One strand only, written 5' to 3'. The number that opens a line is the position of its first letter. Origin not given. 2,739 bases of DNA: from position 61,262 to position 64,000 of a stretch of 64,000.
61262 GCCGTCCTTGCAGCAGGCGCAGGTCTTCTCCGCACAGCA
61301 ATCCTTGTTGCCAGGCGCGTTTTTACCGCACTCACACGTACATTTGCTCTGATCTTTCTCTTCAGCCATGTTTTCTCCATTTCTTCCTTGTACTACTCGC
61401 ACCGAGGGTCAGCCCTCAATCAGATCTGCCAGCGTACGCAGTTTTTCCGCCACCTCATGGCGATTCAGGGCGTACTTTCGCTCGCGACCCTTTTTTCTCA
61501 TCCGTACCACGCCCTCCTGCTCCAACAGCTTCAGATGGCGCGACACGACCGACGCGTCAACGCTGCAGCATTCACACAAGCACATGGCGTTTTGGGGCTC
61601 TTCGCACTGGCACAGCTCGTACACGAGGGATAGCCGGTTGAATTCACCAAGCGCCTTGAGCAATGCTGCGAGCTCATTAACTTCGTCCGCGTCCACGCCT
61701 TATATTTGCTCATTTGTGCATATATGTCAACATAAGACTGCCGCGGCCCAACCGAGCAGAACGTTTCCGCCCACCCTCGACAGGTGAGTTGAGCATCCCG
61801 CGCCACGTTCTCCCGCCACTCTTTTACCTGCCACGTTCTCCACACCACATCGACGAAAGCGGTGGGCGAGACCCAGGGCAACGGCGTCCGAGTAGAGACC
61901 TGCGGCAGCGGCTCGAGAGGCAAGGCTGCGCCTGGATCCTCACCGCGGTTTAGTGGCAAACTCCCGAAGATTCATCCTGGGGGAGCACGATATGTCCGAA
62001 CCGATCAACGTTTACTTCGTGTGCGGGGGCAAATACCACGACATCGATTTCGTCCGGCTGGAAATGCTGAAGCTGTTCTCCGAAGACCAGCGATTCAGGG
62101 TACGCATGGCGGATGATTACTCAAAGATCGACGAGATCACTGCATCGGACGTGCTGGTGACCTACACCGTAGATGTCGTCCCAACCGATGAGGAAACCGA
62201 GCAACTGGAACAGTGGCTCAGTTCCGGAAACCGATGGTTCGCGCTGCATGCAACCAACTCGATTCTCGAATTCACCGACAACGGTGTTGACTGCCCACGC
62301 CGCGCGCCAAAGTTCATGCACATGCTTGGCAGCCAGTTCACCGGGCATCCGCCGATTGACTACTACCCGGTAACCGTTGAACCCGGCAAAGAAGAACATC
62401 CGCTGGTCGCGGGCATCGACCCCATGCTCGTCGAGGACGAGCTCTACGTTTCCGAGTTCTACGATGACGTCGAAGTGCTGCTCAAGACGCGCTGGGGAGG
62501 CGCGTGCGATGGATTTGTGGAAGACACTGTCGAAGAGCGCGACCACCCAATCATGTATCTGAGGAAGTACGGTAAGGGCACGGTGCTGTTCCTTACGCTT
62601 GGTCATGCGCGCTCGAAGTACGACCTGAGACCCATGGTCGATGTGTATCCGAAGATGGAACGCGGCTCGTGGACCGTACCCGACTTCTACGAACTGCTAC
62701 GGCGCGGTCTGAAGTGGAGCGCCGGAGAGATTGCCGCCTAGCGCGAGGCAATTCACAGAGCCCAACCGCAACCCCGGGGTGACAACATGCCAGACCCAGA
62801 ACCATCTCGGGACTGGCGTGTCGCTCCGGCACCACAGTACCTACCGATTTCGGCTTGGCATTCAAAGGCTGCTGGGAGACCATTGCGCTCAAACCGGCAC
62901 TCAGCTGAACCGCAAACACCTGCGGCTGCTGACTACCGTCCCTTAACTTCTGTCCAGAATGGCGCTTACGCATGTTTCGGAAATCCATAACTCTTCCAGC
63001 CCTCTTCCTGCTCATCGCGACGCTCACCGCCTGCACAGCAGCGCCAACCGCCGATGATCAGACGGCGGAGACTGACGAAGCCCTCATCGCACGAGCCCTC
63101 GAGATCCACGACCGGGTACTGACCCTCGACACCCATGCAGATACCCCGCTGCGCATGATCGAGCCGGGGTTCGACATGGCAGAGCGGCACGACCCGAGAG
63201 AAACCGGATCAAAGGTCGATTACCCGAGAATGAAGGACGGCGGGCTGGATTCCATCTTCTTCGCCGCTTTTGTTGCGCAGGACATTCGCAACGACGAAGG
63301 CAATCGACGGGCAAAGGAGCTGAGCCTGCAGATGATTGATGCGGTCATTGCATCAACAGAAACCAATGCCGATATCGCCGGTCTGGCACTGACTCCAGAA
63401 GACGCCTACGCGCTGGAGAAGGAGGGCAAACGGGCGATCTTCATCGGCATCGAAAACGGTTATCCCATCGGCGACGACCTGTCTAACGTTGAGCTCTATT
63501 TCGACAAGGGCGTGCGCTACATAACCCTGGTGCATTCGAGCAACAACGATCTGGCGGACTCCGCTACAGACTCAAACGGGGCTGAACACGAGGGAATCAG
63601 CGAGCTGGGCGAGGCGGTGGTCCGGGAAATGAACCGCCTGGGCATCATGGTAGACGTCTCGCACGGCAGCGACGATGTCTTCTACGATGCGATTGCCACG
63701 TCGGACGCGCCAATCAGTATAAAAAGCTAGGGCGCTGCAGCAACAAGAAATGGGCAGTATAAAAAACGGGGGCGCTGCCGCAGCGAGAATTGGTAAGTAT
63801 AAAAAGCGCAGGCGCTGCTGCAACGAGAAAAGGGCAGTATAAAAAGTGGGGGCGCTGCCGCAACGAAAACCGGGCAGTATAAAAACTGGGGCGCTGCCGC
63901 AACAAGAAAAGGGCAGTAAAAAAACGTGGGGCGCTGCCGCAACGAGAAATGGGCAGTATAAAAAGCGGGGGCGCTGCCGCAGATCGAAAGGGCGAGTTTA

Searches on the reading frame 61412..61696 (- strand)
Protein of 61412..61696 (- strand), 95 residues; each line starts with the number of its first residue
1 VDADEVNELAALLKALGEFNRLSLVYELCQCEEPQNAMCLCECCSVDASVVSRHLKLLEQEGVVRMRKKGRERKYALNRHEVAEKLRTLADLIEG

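Call 53: search_protein_families(library=pfam, proteins=[window:61412-61696:-], max_evalue=0.1)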
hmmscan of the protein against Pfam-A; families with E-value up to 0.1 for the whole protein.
seq(95 aa): 17 families
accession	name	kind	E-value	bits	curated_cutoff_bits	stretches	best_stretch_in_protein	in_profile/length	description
PF01022.26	HTH_5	-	0.0006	20.1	22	1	21-65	4-46/47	Bacterial regulatory protein, arsR family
PF12840.13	HTH_20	-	0.00094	19.6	27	1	40-67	24-51/51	Helix-turn-helix domain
PF24033.1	DUF7342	-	0.0012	19.2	31.6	1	30-93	13-74/150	Family of unknown function (DUF7342)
PF25212.1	HVO_A0114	-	0.0012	19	27.6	1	20-75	23-77/84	HVO_A0114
PF12802.13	MarR_2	-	0.0025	18.4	27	1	40-65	26-51/61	MarR family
PF01978.25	TrmB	-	0.024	14.9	25.6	1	31-76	19-63/68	Sugar-specific transcriptional regulator TrmB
PF13412.12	HTH_24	-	0.033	14.2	21.9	1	46-65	29-48/48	Winged helix-turn-helix DNA-binding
PF13601.12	HTH_34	-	0.036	14.7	27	1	21-74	2-54/80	Winged helix DNA-binding domain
PF01047.28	MarR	-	0.048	14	24.6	1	32-68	15-51/59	MarR family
PF14502.12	HTH_41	-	0.055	13.3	25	0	51-71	23-43/48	Helix-turn-helix domain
PF21248.3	SoFic-like_C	-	0.06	14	27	0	44-75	40-71/76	Protein adenylyltransferase SoFic-like, C-terminal domain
PF09079.17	Cdc6_C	-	0.066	13.6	25.1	0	46-79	50-85/96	CDC6, C terminal winged helix domain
PF24034.1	DUF7343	-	0.068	13.5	27.6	1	48-73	32-57/62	Domain of unknown function (DUF7343)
PF16697.10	Yop-YscD_cpl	-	0.074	13.8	33.2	0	41-88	27-74/94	Inner membrane component of T3SS, cytoplasmic domain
PF24212.1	DUF7433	-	0.074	13.2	24.2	0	62-94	23-48/51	Family of unknown function (DUF7433)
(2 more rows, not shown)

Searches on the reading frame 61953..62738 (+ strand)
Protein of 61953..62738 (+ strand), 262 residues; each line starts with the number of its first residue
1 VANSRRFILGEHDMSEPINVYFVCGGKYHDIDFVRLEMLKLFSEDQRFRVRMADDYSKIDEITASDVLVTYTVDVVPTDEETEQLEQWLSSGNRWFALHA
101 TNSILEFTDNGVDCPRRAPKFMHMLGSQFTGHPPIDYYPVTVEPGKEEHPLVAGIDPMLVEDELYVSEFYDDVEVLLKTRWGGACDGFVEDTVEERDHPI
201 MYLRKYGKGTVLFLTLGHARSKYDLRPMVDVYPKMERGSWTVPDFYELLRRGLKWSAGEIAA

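Call 6: search_protein_families(library=pfam, proteins=[window:61953-62738:+])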
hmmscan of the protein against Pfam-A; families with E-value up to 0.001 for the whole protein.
window:61953-62738:+ (262 aa): 1 family
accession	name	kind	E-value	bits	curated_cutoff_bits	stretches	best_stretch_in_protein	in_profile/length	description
PF06283.17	ThuA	-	4.8e-18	66.6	33.4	1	35-224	19-194/209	Trehalose utilisation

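Call 9: find_encoding_contigs(protein=window:61992-62738:+, flank=10000, max_places=10)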
Protein window:61992-62738:+ (249 aa): no gene with exactly this product is on record in the collection.

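Call 55: list_cluster_members(proteins=[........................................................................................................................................, L008:1464-2825:-, window:61992-62738:+, window:61953-62738:+, window:61412-61696:-, window:61253-61369:-, window:20596-21045:-, window:19615-20451:+])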
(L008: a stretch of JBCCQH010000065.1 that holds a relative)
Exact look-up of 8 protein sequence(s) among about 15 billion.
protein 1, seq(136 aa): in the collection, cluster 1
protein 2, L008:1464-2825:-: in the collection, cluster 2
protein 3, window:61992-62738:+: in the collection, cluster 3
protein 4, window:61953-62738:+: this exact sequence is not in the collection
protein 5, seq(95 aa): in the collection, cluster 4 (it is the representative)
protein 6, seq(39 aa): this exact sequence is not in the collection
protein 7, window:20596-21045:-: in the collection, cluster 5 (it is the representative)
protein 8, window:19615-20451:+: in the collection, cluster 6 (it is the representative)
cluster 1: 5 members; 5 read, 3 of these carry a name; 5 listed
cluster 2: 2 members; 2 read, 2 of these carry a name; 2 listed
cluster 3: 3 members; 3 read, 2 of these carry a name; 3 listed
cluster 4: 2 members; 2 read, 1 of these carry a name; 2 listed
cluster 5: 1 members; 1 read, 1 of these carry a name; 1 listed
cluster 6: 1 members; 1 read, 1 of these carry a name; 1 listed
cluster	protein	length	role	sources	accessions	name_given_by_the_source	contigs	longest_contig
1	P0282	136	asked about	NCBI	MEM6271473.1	MAG: hypothetical protein AAF998_18705 [Bacteroidota bacterium]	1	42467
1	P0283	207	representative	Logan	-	-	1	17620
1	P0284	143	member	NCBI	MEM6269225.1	MAG: hypothetical protein AAF998_07285, partial [Bacteroidota bacterium]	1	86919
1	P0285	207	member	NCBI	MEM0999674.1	MAG: hypothetical protein AAGN35_21630 [Bacteroidota bacterium]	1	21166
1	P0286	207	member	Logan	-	-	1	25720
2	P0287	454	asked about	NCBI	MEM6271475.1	MAG: hypothetical protein AAF998_18715 [Bacteroidota bacterium]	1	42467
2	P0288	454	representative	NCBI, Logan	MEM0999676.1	MAG: hypothetical protein AAGN35_21640 [Bacteroidota bacterium]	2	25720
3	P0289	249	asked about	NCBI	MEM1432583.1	MAG: ThuA domain-containing protein [Pseudomonadota bacterium]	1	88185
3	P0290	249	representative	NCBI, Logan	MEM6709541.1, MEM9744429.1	MAG: ThuA domain-containing protein [Pseudomonadota bacterium]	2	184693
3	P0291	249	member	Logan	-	-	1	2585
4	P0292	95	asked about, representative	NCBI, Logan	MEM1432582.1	MAG: metalloregulator ArsR/SmtB family transcription factor [Pseudomonadota bacterium]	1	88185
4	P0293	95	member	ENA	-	-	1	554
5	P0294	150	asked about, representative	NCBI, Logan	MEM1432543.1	MAG: hypothetical protein AAGG11_00635 [Pseudomonadota bacterium]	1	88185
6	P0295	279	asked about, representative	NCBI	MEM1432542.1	MAG: HDOD domain-containing protein [Pseudomonadota bacterium]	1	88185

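Call 57: find_encoding_contigs(protein=P0290, flank=6000, max_places=4)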
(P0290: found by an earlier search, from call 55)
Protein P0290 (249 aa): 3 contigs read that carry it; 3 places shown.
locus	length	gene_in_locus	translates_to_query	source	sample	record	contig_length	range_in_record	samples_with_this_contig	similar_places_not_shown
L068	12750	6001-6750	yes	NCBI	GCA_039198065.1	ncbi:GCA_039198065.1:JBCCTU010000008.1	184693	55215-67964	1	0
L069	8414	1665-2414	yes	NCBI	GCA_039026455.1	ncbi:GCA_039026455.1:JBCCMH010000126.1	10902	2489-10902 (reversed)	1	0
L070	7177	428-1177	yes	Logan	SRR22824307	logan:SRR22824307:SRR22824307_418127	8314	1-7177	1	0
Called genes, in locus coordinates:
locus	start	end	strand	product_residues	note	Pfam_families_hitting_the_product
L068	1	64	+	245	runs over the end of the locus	PF09347:DUF1989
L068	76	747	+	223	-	PF09347:DUF1989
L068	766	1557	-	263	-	PF04199:Cyclase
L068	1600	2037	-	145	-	PF27546:MICAH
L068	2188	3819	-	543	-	PF01436:NHL (faint), PF08450:SGL (faint)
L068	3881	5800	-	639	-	PF02824:TGS, PF07973:tRNA_SAD, PF00587:tRNA-synt_2b, PF03129:HGTP_anticodon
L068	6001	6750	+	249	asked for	PF06283:ThuA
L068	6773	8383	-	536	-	PF16656:Pur_ac_phosph_N, PF00149:Metallophos (weak)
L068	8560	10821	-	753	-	PF00384:Molybdopterin, PF01568:Molydop_binding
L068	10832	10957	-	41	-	-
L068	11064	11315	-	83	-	-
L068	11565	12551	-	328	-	PF01965:DJ-1_PfpI, PF00165:HTH_AraC, PF12833:HTH_18, PF00165:HTH_AraC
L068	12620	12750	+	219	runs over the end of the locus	PF01965:DJ-1_PfpI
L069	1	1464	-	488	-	PF02824:TGS, PF07973:tRNA_SAD, PF00587:tRNA-synt_2b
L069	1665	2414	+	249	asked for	PF06283:ThuA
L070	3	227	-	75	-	?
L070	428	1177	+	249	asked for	PF06283:ThuA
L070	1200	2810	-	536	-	PF16656:Pur_ac_phosph_N, PF00149:Metallophos (weak)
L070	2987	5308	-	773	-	PF00384:Molybdopterin, PF01568:Molydop_binding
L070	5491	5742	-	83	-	-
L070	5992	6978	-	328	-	PF01965:DJ-1_PfpI, PF00165:HTH_AraC, PF12833:HTH_18, PF00165:HTH_AraC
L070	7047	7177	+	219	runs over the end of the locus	PF01965:DJ-1_PfpI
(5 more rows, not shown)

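Call 60: find_encoding_contigs(protein=P0292, flank=10000, max_places=6)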
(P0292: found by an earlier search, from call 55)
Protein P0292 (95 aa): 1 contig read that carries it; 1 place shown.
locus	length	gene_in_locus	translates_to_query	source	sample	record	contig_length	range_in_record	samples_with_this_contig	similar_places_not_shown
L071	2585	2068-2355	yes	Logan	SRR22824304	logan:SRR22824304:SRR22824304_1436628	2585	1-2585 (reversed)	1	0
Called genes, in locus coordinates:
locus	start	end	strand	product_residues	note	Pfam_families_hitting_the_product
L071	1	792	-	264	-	?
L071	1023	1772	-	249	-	PF06283:ThuA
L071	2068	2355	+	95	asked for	-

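Call 65: find_encoding_contigs(protein=P0286, flank=1500, max_places=3)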
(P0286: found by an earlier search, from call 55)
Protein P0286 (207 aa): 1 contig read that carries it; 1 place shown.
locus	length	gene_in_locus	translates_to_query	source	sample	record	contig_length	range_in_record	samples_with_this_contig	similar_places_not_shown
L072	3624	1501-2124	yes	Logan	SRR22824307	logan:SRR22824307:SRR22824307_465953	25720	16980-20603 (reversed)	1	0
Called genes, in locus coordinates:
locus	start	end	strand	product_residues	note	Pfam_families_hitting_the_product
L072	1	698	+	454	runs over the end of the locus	-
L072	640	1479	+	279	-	-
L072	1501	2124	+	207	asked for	-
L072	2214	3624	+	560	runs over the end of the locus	PF07837:FTCD_N, PF02971:FTCD, PF04961:FTCD_C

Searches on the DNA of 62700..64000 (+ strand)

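Call 45: search_rna_families(source=window, start=62700, end=64000, threshold=evalue, max_evalue=1)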
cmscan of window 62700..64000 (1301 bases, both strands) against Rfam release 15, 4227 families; matches with E-value up to 1: 1.
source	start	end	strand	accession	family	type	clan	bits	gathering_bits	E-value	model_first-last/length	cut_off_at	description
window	63050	63096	+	RF01145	sR14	Gene; snRNA; snoRNA; CD-box;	-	14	38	0.72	1-54/54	no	Small nucleolar RNA sR14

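Call 47: search_dna_similar(query=window:63700-64000:+, collection=plasmids, mode=distant, max_evalue=0.001)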
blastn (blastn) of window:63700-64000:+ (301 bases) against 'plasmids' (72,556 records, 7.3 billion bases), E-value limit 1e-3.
No match.
